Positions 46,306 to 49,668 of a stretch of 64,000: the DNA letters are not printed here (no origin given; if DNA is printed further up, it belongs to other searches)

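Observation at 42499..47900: Modular adhesin family: variable heads on a conserved PKD/type-B-CTD 3' cassette, a possible substrate for domain shuffling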

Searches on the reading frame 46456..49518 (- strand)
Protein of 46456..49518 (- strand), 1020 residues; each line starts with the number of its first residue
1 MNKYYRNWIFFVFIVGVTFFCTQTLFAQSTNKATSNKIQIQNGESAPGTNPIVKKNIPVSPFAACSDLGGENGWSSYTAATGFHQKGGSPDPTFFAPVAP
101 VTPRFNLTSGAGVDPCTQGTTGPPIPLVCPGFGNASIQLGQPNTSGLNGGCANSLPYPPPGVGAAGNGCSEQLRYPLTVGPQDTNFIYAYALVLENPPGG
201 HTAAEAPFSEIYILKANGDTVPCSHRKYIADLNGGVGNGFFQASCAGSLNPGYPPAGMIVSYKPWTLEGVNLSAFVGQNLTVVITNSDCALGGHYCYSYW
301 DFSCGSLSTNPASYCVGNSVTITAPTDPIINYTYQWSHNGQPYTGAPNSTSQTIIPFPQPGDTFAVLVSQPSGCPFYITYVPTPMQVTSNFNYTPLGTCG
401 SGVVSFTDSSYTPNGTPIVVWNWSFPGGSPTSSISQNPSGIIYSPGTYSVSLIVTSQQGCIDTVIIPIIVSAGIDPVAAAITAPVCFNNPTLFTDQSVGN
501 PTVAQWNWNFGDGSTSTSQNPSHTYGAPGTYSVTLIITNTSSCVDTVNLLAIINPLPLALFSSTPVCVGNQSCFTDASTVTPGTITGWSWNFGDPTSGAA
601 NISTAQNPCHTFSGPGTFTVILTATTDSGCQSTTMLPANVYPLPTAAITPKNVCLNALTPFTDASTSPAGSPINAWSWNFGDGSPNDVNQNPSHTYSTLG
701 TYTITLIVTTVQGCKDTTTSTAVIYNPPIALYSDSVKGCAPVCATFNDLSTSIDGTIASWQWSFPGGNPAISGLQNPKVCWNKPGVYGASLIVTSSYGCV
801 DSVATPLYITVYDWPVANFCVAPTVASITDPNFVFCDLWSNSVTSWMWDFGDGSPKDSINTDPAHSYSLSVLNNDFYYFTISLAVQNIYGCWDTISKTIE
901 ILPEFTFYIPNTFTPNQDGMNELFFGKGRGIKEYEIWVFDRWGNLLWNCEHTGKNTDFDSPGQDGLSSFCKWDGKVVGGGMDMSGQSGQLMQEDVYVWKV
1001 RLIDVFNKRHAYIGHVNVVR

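Call 3: search_protein_families(library=pfam, proteins=[window:46456-49518:-], max_evalue=0.01)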
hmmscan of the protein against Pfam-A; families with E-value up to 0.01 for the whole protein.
window:46456-49518:- (1020 aa): 4 families
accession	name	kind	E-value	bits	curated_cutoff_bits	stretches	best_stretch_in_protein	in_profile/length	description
PF18911.6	PKD_4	-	2.9e-72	239.2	27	6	642-721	4-81/85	PKD domain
PF00801.26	PKD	-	1.2e-38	131.4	23.5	4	483-542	15-70/80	PKD domain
PF13585.12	CHU_C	-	9.7e-08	32.5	27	1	909-961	3-54/86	CHU_C Type IX secretion signal domain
PF22352.2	K319L-like_PKD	-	1.8e-06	28.3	27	0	578-635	19-79/84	K319L-like, PKD domain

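Call 9: find_encoding_contigs(protein=window:46456-49518:-, flank=10000, max_places=6)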
Protein window:46456-49518:- (1020 aa): 5 contigs read that carry it; 2 places shown.
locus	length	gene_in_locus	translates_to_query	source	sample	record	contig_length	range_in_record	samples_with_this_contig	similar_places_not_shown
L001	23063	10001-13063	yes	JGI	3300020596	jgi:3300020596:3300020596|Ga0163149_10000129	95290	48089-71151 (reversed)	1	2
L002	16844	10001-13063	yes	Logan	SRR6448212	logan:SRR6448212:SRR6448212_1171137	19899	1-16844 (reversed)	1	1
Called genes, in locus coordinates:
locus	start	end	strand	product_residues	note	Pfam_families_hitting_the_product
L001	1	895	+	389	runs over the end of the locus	PF00491:Arginase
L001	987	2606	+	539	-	PF08757:CotH, PF18962:Por_Secre_tail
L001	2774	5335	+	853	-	PF18911:PKD_4 (weak), PF00801:PKD (weak), PF13585:CHU_C (weak)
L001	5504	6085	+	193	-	PF07638:Sigma70_ECF (faint), PF04542:Sigma70_r2, PF08281:Sigma70_r4_2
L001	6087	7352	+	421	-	PF18911:PKD_4, PF00801:PKD, PF18911:PKD_4, PF13585:CHU_C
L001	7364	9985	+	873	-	PF19408:PKD_6 (faint), PF22352:K319L-like_PKD (faint), PF18911:PKD_4 (weak), PF00801:PKD (weak), PF18911:PKD_4, PF13585:CHU_C (weak)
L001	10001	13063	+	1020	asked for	PF18911:PKD_4 (weak), PF00801:PKD, PF18911:PKD_4, PF00801:PKD (weak), PF18911:PKD_4, PF00801:PKD, PF18911:PKD_4, PF13585:CHU_C (weak), +1 more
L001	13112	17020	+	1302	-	PF25778:DUF7948, PF00801:PKD, PF18911:PKD_4, PF00801:PKD, PF18911:PKD_4, PF18911:PKD_4, PF00801:PKD, PF18911:PKD_4, +4 more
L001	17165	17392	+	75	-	-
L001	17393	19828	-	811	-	PF01588:tRNA_bind, PF03483:B3_4, PF03484:B5, PF17759:tRNA_synthFbeta, PF03147:FDX-ACB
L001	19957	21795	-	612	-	PF13230:GATase_4 (weak), PF13522:GATase_6, PF13537:GATase_7, PF01380:SIS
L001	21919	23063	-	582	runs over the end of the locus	PF01336:tRNA_anti-codon, PF00152:tRNA-synt_2, PF02938:GAD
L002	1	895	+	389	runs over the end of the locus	PF00491:Arginase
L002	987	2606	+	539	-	PF08757:CotH, PF18962:Por_Secre_tail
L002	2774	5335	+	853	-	PF18911:PKD_4 (weak), PF00801:PKD (weak), PF13585:CHU_C (weak)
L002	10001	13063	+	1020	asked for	PF18911:PKD_4 (weak), PF00801:PKD, PF18911:PKD_4, PF00801:PKD (weak), PF18911:PKD_4, PF00801:PKD, PF18911:PKD_4, PF13585:CHU_C (weak), +1 more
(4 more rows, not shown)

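Call 10: find_related_loci(query=window:46456-49518:-, collection=genome_contigs, flank=10000)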
Query window:46456-49518:- (1020 aa) in genome_contigs; peptide patterns used: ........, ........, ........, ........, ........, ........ (x = any residue, [..] = any of these).
37 stretches matched a pattern; 32 encode a relative of the query (tblastn E <= 1e-3); 32 distinct loci.
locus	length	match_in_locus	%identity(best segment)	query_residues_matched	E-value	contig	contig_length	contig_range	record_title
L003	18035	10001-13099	59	65-1020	0e+0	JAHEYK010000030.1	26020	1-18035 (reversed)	MAG: Bacteroidetes bacterium isolate nzgw126 NODE_1995_length_26021_cov_7.658069, whole genome shotgun sequence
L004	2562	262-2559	49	8-896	0e+0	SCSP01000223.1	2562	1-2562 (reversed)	MAG: Bacteroidetes bacterium isolate FW215_bin.19 FW215_bin.19-75546, whole genome shotgun sequence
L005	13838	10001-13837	50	45-1020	8e-133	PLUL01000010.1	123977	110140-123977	MAG: Bacteroidetes bacterium isolate palsa_971 73.20120700_P3D.99_contig_1039, whole genome shotgun sequence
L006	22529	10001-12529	38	252-1020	1e-117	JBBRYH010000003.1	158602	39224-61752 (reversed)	MAG: Bacteroidia bacterium isolate La5_metabat2.035 La5_metabat2.035_K_868307_L_158602_cov_15.0209, whole genome shotgun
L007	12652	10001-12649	34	97-911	2e-102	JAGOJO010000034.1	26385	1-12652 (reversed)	MAG: Bacteroidia bacterium isolate Go_SlAct_bin_93 Go_SlAct_6279_length_26385_cov_13.889443, whole genome shotgun sequen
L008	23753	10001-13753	31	119-1020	3e-86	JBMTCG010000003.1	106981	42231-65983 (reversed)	MAG: Flavobacteriales bacterium isolate LKB_V4_S16_100percent_par_LKB_V4_S16_metabat.46 NODE_35_length_106981_cov_7.2885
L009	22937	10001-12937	32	148-1020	7e-85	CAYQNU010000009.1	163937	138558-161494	MAG TPA_asm: uncultured Flavobacteriales bacterium isolate SRP329715_co2_57 genome assembly, contig: NODE_173_length_163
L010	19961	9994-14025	35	315-1020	1e-84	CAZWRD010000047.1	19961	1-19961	MAG TPA_asm: uncultured Bacteroides sp. isolate SRP272421_co2_760 genome assembly, contig: NODE_7775_length_19961_cov_9.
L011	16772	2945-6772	36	357-939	3e-75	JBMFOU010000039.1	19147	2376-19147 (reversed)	MAG: Bacteroidales bacterium isolate KM4338-45 NODE_1673_length_19147_cov_6.716897, whole genome shotgun sequence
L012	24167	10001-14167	34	279-939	9e-71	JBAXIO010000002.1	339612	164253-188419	MAG: Bacteroidota bacterium isolate ELA351 MAG351_2, whole genome shotgun sequence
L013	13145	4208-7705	31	315-1004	1e-64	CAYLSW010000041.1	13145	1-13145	MAG TPA_asm: uncultured Lentimicrobiaceae bacterium isolate SRP128015_co4_24 genome assembly, contig: NODE_1138_length_1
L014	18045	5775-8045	33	301-902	1e-56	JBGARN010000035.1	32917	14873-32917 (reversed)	MAG: Bacteroidia bacterium isolate MAG_MBR_H10.98 MBRH10-98_opera_contig_4763, whole genome shotgun sequence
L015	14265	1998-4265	32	357-951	9e-54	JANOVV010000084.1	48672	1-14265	MAG: Bacteroidota bacterium isolate VAR_35_metabat_555 VAR_35_k141_4564216, whole genome shotgun sequence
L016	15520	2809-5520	35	329-901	2e-53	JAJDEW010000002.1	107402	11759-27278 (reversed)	MAG: Planctomycetota bacterium isolate OFTM43 OFTM43_1, whole genome shotgun sequence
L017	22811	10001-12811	36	314-1020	3e-53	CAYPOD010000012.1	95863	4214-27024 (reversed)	MAG TPA_asm: uncultured Chitinophaga sp. isolate SRP329715_co2_61 genome assembly, contig: NODE_473_length_95863_cov_11.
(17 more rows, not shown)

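Call 13: search_protein_families(library=ncbifam, proteins=[window:46456-49518:-], max_evalue=0.001)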
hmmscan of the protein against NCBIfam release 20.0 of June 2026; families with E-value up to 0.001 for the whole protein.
window:46456-49518:- (1020 aa): 3 families
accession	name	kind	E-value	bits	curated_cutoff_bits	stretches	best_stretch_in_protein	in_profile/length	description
TIGR00864.1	PCC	subfamily_domain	3.1e-20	70.3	1861.4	1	434-855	1017-1437/2700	polycystin cation channel protein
TIGR04131.1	Bac_Flav_CTERM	domain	9.1e-07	28.9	35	1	909-955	3-50/85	T9SS type B sorting domain-containing protein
NF058578.1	CPR_pilus_PamR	equivalog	1.6e-06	27.2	300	0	510-554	187-239/297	pilus system RbmA-like protein PamR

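Call 14: search_protein_families(library=pfam, proteins=[L003:9911-13099:+, L003:13623-16922:+, L003:7154-9793:+], max_evalue=0.001)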
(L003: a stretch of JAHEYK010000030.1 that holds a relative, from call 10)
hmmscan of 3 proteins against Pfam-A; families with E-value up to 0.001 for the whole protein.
L003:9911-13099:+ (1063 aa): 4 families
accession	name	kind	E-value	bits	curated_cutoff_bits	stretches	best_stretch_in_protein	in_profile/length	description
PF18911.6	PKD_4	-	7.6e-90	295.5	27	7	685-766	2-84/85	PKD domain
PF00801.26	PKD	-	3.3e-44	149.2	23.5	5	531-585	14-70/80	PKD domain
PF13585.12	CHU_C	-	3.5e-08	33.9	27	1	952-1006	3-56/86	CHU_C Type IX secretion signal domain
PF22352.2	K319L-like_PKD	-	2e-05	25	27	0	357-425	4-77/84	K319L-like, PKD domain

L003:13623-16922:+ (1100 aa): 3 families
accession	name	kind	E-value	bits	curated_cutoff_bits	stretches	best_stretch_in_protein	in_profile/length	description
PF18911.6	PKD_4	-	7.9e-73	241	27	6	468-536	3-72/85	PKD domain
PF00801.26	PKD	-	3.9e-37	126.6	23.5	3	481-530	14-63/80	PKD domain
PF13585.12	CHU_C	-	6.2e-09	36.3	27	1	989-1044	3-57/86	CHU_C Type IX secretion signal domain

L003:7154-9793:+ (880 aa): 3 families
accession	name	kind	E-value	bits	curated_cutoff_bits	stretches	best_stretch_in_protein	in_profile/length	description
PF18911.6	PKD_4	-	1.1e-31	109.2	27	3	587-662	4-77/85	PKD domain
PF00801.26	PKD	-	1.6e-18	66.9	23.5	2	611-660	25-72/80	PKD domain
PF13585.12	CHU_C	-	3.7e-06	27.4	27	1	769-821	3-54/86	CHU_C Type IX secretion signal domain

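Call 24: find_related_loci(query=window:46456-49518:-, collection=metagenome_contigs, flank=10000)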
Query window:46456-49518:- (1020 aa) in metagenome_contigs; peptide patterns used: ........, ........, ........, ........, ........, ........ (x = any residue, [..] = any of these).
34 stretches matched a pattern; 20 encode a relative of the query (tblastn E <= 1e-3); 20 distinct loci.
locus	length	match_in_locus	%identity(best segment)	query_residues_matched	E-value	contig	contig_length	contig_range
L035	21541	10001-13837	68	19-1020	0e+0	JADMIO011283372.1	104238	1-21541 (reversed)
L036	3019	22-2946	58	149-1020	0e+0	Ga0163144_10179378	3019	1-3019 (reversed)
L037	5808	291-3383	52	35-1020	0e+0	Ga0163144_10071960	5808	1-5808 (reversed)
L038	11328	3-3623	37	313-1020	7e-97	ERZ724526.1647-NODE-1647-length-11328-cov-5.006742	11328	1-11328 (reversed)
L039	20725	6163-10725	37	312-1020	1e-94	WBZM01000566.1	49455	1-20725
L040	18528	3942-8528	31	167-1020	2e-93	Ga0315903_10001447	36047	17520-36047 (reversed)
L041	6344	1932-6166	35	97-1020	3e-89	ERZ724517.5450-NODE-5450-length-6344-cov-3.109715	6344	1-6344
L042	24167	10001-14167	34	279-939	4e-71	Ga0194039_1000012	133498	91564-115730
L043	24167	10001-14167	34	279-939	4e-71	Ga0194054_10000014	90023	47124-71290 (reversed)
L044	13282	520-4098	36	348-929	5e-50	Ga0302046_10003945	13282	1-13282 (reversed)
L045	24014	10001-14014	37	313-1020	2e-96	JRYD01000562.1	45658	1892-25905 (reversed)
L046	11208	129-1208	30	437-1020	6e-43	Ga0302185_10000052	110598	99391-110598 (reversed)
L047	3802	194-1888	33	381-891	5e-33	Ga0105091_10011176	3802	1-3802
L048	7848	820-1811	37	388-868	3e-36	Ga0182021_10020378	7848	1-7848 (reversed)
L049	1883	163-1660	34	399-964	6e-46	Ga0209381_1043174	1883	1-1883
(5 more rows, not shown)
